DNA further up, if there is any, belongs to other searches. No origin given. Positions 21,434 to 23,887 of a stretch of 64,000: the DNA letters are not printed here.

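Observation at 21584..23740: Cytochrome P450 fused to tandem cyclic-nucleotide-binding domains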

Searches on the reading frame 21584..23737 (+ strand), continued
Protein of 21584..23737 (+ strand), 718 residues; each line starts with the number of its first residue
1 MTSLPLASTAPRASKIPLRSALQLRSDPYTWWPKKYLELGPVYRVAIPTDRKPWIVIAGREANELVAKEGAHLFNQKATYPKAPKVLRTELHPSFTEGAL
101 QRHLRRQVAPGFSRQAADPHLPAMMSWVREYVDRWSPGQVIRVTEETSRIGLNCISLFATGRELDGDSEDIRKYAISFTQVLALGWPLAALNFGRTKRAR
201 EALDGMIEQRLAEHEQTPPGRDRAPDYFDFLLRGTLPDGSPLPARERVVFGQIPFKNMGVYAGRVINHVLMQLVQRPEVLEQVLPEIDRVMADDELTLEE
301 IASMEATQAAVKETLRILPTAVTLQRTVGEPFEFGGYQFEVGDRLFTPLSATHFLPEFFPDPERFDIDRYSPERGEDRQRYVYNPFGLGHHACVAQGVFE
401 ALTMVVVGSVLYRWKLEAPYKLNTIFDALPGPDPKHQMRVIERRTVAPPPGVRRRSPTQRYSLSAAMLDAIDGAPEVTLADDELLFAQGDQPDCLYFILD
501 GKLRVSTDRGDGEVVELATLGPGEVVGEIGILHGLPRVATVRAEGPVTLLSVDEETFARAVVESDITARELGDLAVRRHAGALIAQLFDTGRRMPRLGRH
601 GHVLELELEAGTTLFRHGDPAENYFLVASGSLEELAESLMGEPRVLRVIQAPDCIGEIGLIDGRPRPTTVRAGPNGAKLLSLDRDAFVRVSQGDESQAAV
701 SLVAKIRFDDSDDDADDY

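Call 39: fold_search(model_id=the predicted structure, library=pdb)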
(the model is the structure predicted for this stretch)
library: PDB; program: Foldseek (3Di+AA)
matches with E <= 10: 2000; with E <= 0.001: 1961
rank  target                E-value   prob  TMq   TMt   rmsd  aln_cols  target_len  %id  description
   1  6mcw                  2.1e-20  1.00  0.53  0.82   3.9       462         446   22  Crystal structure of the P450 domain of the CYP51-ferredoxin fusion protein from Methylococcus capsulatus, complex with  (released 2019-07-10)
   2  1yqp_A                2.7e-19  1.00  0.51  0.80   3.9       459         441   18  T268N mutant cytochrome domain of flavocytochrome P450 BM3 (released 2006-01-31)
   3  8hkj_A                3.1e-19  1.00  0.51  0.82   3.8       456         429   19  Crystal structure of the CYP102A5 haem Domain isolated from Bacillus cereus (released 2023-04-26)
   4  8hou_B                5.0e-19  1.00  0.52  0.80   4.1       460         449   18  Crystal structure of the P450 BM3 heme domain mutant F87A-T268V in complex with Im-N-C4-Phe-Phe (released 2023-12-13)
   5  8hop_B                5.3e-19  1.00  0.52  0.80   4.1       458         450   18  Crystal structure of the P450 BM3 heme domain mutant F87A in complex with Im-C6-Nap-Tyr (released 2023-12-13)
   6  7y0t_A                6.1e-19  1.00  0.52  0.80   3.9       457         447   18  Crystal structure of the P450 BM3 heme domain mutant F87A in complex with N-imidazolyl-hexanoyl-L-phenylalanyl-L-pheny (released 2023-06-14)
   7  8hou_A                6.1e-19  1.00  0.52  0.79   4.1       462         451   18  Crystal structure of the P450 BM3 heme domain mutant F87A-T268V in complex with Im-N-C4-Phe-Phe (released 2023-12-13)
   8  9wat                  6.7e-19  1.00  0.54  0.85   3.9       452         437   19  Crystal structure of CYP204A3 (released 2025-12-17)
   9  7wzm                  7.0e-19  1.00  0.53  0.80   3.9       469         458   23  Crystal structure of Cytochrome P450 184A1 from streptomyces avermitilis in complex with Oleic acid (released 2023-02-22)
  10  2ij2_B                7.0e-19  1.00  0.51  0.79   4.2       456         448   19  Atomic structure of the heme domain of flavocytochrome P450-BM3 (released 2006-11-07)
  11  7yjh_A                7.7e-19  1.00  0.52  0.79   4.1       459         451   19  Crystal structure of the P450 BM3 heme domain mutant F87V/T268I in complex with N-imidazolyl-pentanoyl-L-phenylalanine (released 2023-05-24)
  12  8jc3_A                7.7e-19  1.00  0.51  0.78   4.2       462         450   19  Crystal structure of the P450 BM3 heme domain mutant F87A-T268V in complex with Pyd-N-C4-Phe and hydroxylamine (released 2023-12-27)
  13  7ydc_B                8.5e-19  1.00  0.52  0.80   4.1       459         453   18  Crystal structure of the P450 BM3 heme domain mutant F87L/T268V/V78C in complex with N-imidazolyl-pentanoyl-L-phenylal (released 2023-05-24)
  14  9iss_A                8.9e-19  1.00  0.52  0.78   4.4       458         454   19  Crystal Structure of Cytochrome P450BM3 III-10C1 Mutant Heme Domain with N-Decanoyl-L-Homoserine Lactone (released 2024-12-04)
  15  4duc_A                8.9e-19  1.00  0.52  0.79   4.5       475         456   19  cytochrome P450 BM3h-2G9 MRI sensor, no ligand (released 2012-06-13)
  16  8jc4_B                9.3e-19  1.00  0.51  0.79   4.2       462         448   18  Crystal structure of the P450 BM3 heme domain mutant F87A-T268V in complex with Pyd-Pid-Phe and hydroxylamine (released 2023-12-27)
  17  8hot_A                9.8e-19  1.00  0.52  0.80   4.0       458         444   17  Crystal structure of the P450 BM3 heme domain mutant F87A in complex with NH2-C7-Phe-Phe (released 2023-12-13)
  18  7ydl_B                9.8e-19  1.00  0.52  0.79   4.3       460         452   18  Crystal structure of the P450 BM3 heme domain mutant F87A/T268I/A184V/A82T in complex with N-imidazolyl-hexanoyl-L-phe (released 2023-07-12)
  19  8hor_B                1.0e-18  1.00  0.52  0.80   4.0       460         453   18  Crystal structure of the P450 BM3 heme domain mutant F87A in complex with Im-C6-Phe(4CH3)-Tyr (released 2023-12-13)
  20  1jme_A                1.0e-18  1.00  0.52  0.81   4.0       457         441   19  Crystal Structure of Phe393His Cytochrome P450 BM3 (released 2001-11-23)
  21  7yjg_B                1.0e-18  1.00  0.52  0.78   4.3       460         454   18  Crystal structure of the P450 BM3 heme domain mutant F87A/T268V/A82C/L181M in complex with N-imidazolyl-pentanoyl-L-ph (released 2023-05-24)
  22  2ij2_A                1.1e-18  1.00  0.52  0.80   4.1       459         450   19  Atomic structure of the heme domain of flavocytochrome P450-BM3 (released 2006-11-07)
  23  2ij3_A                1.1e-18  1.00  0.52  0.79   4.1       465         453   19  Structure of the A264H mutant of cytochrome P450 BM3 (released 2006-11-07)
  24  5e78_A                1.1e-18  1.00  0.52  0.81   4.0       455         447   18  Crystal structure of P450 BM3 heme domain variant complexed with Co(III)Sep (released 2016-09-28)
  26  5e7y_A                1.2e-18  1.00  0.52  0.79   4.2       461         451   19  Crystal structure of P450 BM3 heme domain M7 variant (released 2017-01-25)
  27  1p0w_A                1.3e-18  1.00  0.52  0.81   3.9       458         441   18  F393W mutant heme domain of flavocytochrome P450 BM3 (released 2003-12-09)
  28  7y9j_A                1.4e-18  1.00  0.52  0.80   4.1       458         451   18  Crystal structure of P450 BM3-TMK from Bacillus megaterium in complex with 5-nitro-1,2-benzisoxazole (released 2023-06-28)
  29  1yqo_A                1.4e-18  1.00  0.52  0.81   4.0       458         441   18  T268A mutant heme domain of flavocytochrome P450 BM3 (released 2006-01-31)
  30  7y0u_A                1.5e-18  1.00  0.52  0.80   3.9       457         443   19  Crystal structure of the P450 BM3 heme domain mutant F87A in complex with N-imidazolyl-hexanoyl-L-phenylalanyl-L-pheny (released 2023-06-14)
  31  7ydc_A                1.6e-18  1.00  0.52  0.79   4.2       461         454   19  Crystal structure of the P450 BM3 heme domain mutant F87L/T268V/V78C in complex with N-imidazolyl-pentanoyl-L-phenylal (released 2023-05-24)
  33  7yde_A                1.7e-18  1.00  0.51  0.78   4.4       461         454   19  Crystal structure of the P450 BM3 heme domain mutant F87T/T268V/I263V in complex with N-imidazolyl-hexanoyl-L-phenylal (released 2023-05-24)
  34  7yjd_B                1.8e-18  1.00  0.52  0.80   4.0       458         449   18  Crystal structure of the P450 BM3 heme domain mutant F87A in complex with N-imidazolyl-hexanoyl-L-phenylalanine and hy (released 2023-07-26)
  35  7snm_C                1.8e-18  1.00  0.51  0.79   4.2       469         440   21  Lanosterol-bound P450 domain of the CYP51-ferredoxin fusion protein from Methylococcus capsulatus (released 2022-10-05)
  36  5e7y_B                1.8e-18  1.00  0.52  0.79   4.3       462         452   19  Crystal structure of P450 BM3 heme domain M7 variant (released 2017-01-25)
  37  7y9j_B                2.0e-18  1.00  0.52  0.80   4.2       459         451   17  Crystal structure of P450 BM3-TMK from Bacillus megaterium in complex with 5-nitro-1,2-benzisoxazole (released 2023-06-28)
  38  4dub_A                2.0e-18  1.00  0.53  0.80   4.0       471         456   18  cytochrome P450 BM3h-9D7 MRI sensor bound to dopamine (released 2012-06-13)
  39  7y0p_A                2.2e-18  1.00  0.52  0.79   4.3       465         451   19  Crystal structure of the P450 BM3 heme domain mutant F87A/T268V/A82T/I263L in complex with N-imidazolyl-hexanoyl-L-phe (released 2023-06-14)
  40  4due_B                2.2e-18  1.00  0.52  0.79   4.4       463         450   18  cytochrome P450 BM3h-2G9C6 MRI sensor bound to serotonin (released 2012-06-13)
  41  7yda_A                2.3e-18  1.00  0.52  0.78   4.3       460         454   19  Crystal structure of the P450 BM3 heme domain mutant F87V/T268V/A184V in complex with N-imidazolyl-pentanoyl-L-phenyla (released 2023-05-24)
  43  8jc4_A                2.3e-18  1.00  0.51  0.79   4.2       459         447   19  Crystal structure of the P450 BM3 heme domain mutant F87A-T268V in complex with Pyd-Pid-Phe and hydroxylamine (released 2023-12-27)
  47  3ekb_B                2.4e-18  1.00  0.53  0.80   4.3       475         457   18  Crystal structure of the A264C mutant heme domain of cytochrome P450 BM3 (released 2008-12-30)
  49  7y9k_B                2.5e-18  1.00  0.52  0.79   4.0       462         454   19  Crystal structure of P450 BM3-TMK from Bacillus megaterium (released 2023-06-28)
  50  8hos_B                2.7e-18  1.00  0.52  0.80   4.0       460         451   18  Crystal structure of the P450 BM3 heme domain mutant F87A in complex with Im-C6-Phe(4NO2)-Tyr (released 2023-12-13)
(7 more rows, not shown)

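Call 52: search_protein_families(library=pfam, proteins=[P0100, L008:9404-10408:+, L002:8964-10010:+, P0060], max_evalue=0.001)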
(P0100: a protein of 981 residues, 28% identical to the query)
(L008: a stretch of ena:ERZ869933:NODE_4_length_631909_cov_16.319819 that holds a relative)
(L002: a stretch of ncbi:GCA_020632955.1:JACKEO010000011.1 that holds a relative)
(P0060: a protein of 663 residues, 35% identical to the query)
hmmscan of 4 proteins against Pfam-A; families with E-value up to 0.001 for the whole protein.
P0100 (981 aa): 2 families
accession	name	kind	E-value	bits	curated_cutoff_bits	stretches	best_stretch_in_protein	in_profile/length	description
PF00027.35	cNMP_binding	-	1e-38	131.6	27.5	2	874-959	5-88/89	Cyclic nucleotide-binding domain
PF00067.27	p450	-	1.5e-23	83.8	22.8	1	461-667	217-429/462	Cytochrome P450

L008:9404-10408:+ (334 aa): 3 families
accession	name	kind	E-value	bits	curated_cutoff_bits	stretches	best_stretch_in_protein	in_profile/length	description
PF19298.5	KshA_C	-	1.7e-27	97.3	23.3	1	118-325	1-207/207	3-Ketosteroid 9alpha-hydroxylase C-terminal domain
PF00355.32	Rieske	-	1.6e-21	76.4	20.3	1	15-95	2-81/88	Rieske [2Fe-2S] domain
PF13806.12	Rieske_2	-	0.00019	21.8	27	0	15-116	2-101/104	Rieske-like [2Fe-2S] domain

L002:8964-10010:+ (348 aa): 2 families
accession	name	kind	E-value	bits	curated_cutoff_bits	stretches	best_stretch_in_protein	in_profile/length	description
PF19298.5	KshA_C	-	3.8e-22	79.8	23.3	1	128-330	2-207/207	3-Ketosteroid 9alpha-hydroxylase C-terminal domain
PF00355.32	Rieske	-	1.1e-19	70.6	20.3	1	24-101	2-78/88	Rieske [2Fe-2S] domain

P0060 (663 aa): 2 families
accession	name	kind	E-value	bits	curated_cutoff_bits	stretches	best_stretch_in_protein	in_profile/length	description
PF00067.27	p450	-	2.9e-60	204.8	22.8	1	230-645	3-446/462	Cytochrome P450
PF05719.16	GPP34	-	5.7e-37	128.2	29.1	1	5-207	2-200/201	Golgi phosphoprotein 3 (GPP34)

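Call 53: search_protein_families(library=ncbifam, proteins=[L008:9404-10408:+, L002:8964-10010:+], max_evalue=0.001)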
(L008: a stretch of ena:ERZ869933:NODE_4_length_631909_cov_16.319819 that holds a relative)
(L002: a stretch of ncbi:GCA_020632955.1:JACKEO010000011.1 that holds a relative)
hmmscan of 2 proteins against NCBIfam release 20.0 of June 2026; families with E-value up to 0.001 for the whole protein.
L008:9404-10408:+ (334 aa): 5 families
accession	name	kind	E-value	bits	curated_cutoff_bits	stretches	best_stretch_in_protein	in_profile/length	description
NF052579.1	BetMthstMoxSdmAMthl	equivalog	3.1e-19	69.1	600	1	15-198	18-209/351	4beta-methylsterol monooxygenase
TIGR02378.1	nirD_assim_sml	equivalog_domain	8e-09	35.6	74.65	1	15-116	2-101/105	nitrite reductase small subunit NirD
NF041683.1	ant_diox_AndAb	equivalog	3.9e-05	23.8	150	1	15-114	2-94/100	anthranilate 1,2-dioxygenase ferredoxin subunit AndAb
TIGR02377.1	MocE_fam_FeS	subfamily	6.2e-05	22.9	136.15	1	37-116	24-97/101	MocE family 2Fe-2S type ferredoxin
NF042948.2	3PPDioc_HcaC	equivalog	0.00072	19.8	150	0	18-109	6-91/105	3-phenylpropionate/cinnamic acid dioxygenase ferredoxin subunit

L002:8964-10010:+ (348 aa): 2 families
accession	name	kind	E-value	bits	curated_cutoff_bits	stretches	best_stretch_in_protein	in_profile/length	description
NF052579.1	BetMthstMoxSdmAMthl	equivalog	7e-14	51.5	600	1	10-202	4-204/351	4beta-methylsterol monooxygenase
TIGR03228.1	anthran_1_2_A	equivalog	0.00048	18.9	671.9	1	40-98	56-114/438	anthranilate 1,2-dioxygenase large subunit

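Call 63: search_protein_representatives(alignment_id=A2)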
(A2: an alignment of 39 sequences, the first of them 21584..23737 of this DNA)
Query: 39 sequences, 715 profile positions. Proteins with E-value up to 0.001 (for the whole library): 168697; up to 1e-10: 50996; up to 1e-30: 2386. The best 150 are listed.
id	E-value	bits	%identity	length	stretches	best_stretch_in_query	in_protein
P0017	0.0e+00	1233.8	-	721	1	1-712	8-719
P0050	2.8e-218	743.0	-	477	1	6-456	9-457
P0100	5.9e-205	698.9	-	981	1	6-708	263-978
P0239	5.7e-180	616.4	-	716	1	4-710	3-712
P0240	1.1e-178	612.2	-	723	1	8-710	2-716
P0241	1.5e-177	608.3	-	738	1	7-710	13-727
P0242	7.9e-176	602.7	-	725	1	8-709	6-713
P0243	9.1e-174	595.9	-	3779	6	465-706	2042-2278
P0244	6.6e-173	593.0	-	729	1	9-711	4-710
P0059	2.1e-171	588.0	-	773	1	6-357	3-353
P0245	2.1e-167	574.8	-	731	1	6-709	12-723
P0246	1.1e-164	565.9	-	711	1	16-708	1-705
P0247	2.1e-164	564.9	-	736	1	10-697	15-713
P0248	8.5e-164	562.9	-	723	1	7-701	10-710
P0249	4.9e-159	547.2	-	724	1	4-709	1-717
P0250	1.7e-156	538.8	-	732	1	6-709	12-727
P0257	9.1e-146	503.3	-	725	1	10-695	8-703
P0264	7.6e-141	487.0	-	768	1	8-698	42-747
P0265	8.1e-141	486.9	-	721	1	3-710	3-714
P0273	4.2e-131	454.8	-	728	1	5-707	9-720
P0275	3.2e-127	442.0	-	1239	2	4-711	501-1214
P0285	1.2e-113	397.2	-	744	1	8-710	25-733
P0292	1.6e-107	376.9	-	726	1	8-710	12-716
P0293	4.6e-107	375.4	-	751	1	3-710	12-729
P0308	1.1e-95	337.7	-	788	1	3-710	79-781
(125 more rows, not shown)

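Call 66: list_cluster_members(proteins=[P0239, P0240, P0245, P0248, P0250, P0257, P0265, P0273, P0285, P0292])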
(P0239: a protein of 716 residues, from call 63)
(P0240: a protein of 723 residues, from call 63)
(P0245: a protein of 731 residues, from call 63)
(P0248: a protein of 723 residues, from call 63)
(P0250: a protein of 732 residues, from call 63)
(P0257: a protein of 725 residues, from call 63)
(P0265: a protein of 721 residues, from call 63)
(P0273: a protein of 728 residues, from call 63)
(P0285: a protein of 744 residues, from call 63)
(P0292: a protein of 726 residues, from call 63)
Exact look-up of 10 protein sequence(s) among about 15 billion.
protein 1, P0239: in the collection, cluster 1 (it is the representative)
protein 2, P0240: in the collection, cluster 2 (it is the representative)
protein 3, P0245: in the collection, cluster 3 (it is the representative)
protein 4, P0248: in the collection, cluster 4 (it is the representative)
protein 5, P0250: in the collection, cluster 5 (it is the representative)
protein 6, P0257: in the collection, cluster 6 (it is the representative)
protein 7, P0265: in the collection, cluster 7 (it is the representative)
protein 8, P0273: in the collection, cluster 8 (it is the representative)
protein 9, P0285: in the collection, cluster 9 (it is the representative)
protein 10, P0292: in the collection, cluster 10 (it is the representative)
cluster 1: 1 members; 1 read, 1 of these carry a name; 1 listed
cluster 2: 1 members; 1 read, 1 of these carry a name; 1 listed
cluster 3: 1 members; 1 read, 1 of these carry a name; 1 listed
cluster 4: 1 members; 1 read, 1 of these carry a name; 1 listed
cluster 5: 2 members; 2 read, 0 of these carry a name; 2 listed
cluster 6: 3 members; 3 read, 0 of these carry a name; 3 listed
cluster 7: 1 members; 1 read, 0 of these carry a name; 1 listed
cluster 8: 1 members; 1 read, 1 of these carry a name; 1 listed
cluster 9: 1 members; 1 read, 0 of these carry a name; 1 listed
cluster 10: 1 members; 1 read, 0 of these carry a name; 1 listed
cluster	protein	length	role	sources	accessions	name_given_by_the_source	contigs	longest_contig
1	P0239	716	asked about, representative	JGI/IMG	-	CRP-like cAMP-binding protein/cytochrome P450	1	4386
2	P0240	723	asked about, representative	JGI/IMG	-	cytochrome P450/CRP-like cAMP-binding protein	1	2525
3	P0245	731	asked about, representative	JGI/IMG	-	CRP-like cAMP-binding protein/cytochrome P450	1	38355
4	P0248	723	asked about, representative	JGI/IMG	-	CRP-like cAMP-binding protein/cytochrome P450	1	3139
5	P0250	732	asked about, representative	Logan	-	-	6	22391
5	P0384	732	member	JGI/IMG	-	-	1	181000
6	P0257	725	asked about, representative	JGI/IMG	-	-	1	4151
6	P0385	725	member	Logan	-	-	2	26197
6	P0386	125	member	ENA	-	-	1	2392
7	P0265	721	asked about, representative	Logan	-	-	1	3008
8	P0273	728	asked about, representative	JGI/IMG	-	cytochrome P450/CRP-like cAMP-binding protein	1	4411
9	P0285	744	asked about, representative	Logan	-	-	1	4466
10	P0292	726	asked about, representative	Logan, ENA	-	-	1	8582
